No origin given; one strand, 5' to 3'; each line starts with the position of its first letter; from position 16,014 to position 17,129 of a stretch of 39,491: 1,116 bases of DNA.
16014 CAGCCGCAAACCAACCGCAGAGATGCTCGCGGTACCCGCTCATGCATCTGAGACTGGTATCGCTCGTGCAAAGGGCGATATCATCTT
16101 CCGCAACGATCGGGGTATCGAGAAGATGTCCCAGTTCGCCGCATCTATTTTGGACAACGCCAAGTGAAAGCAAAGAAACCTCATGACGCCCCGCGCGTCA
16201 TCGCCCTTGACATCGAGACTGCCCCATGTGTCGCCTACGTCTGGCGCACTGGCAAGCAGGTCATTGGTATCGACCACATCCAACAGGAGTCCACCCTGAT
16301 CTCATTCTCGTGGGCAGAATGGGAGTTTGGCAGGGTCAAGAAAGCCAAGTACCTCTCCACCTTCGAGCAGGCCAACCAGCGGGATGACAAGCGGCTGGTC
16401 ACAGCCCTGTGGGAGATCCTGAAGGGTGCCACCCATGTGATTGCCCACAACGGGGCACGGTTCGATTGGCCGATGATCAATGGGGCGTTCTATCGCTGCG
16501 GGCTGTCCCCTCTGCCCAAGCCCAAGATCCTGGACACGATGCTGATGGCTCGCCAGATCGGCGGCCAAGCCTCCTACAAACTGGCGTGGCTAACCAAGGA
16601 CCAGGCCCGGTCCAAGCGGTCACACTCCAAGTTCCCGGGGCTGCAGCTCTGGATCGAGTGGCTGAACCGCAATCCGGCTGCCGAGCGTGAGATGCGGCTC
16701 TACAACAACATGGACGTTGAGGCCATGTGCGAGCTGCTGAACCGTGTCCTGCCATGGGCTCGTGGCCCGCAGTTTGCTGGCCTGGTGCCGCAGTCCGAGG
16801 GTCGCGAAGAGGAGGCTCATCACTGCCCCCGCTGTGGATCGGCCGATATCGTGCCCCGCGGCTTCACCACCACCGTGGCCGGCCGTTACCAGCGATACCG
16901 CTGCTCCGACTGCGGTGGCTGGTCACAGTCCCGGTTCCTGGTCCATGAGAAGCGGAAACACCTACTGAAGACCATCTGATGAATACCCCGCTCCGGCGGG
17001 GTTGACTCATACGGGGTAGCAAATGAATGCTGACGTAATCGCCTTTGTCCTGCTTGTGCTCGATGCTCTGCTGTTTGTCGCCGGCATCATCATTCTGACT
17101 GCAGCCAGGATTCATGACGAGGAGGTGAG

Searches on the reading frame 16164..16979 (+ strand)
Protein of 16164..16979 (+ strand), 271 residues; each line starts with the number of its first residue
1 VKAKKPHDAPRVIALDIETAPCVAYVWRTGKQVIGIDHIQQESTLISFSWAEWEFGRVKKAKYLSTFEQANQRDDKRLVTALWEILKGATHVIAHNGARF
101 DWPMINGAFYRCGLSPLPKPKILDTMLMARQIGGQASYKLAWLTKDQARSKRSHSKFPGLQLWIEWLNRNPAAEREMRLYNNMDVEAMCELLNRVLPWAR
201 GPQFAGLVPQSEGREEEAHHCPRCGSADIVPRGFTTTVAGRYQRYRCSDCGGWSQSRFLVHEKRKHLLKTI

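Call 10: search_protein_families(library=pfam, max_evalue=0.01, proteins=[window:16164-16979:+])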
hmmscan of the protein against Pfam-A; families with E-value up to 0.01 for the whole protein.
window:16164-16979:+ (271 aa): 5 families
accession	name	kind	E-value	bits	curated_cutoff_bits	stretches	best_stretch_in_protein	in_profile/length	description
PF13482.12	RNase_H_2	-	2.4e-10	41.1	22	1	59-194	28-163/165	RNase_H superfamily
PF03811.18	Zn_ribbon_InsA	-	4.3e-05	23.6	26.1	1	220-250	7-34/35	InsA N-terminal domain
PF00929.31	RNase_T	-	0.00048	21.1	24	1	76-143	71-139/164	Exonuclease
PF12760.12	Zn_ribbon_IS1595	-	0.0025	18.2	25.4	1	218-251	18-44/46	Transposase zinc-ribbon domain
PF25208.1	DUF7838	-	0.009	16.4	28.5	0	216-251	4-40/55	Domain of unknown function (DUF7838)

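Call 11: search_protein_families(library=phrogs, max_evalue=0.01, proteins=[window:16164-16979:+])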
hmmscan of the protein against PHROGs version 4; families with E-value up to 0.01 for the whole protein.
window:16164-16979:+ (271 aa): 4 families
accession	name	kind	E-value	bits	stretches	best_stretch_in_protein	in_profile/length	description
phrog_403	-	DNA, RNA and nucleotide metabolism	1.8e-67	228.5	1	3-265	58-312/321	DNA polymerase exonuclease subunit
phrog_17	-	DNA, RNA and nucleotide metabolism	8.2e-15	54.8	1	11-219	671-844/1445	DNA polymerase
phrog_192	-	DNA, RNA and nucleotide metabolism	5.3e-08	33.6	1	80-144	179-241/397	DNA polymerase exonuclease subunit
phrog_10675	-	unknown function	0.0014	19.8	1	218-252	5-39/98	-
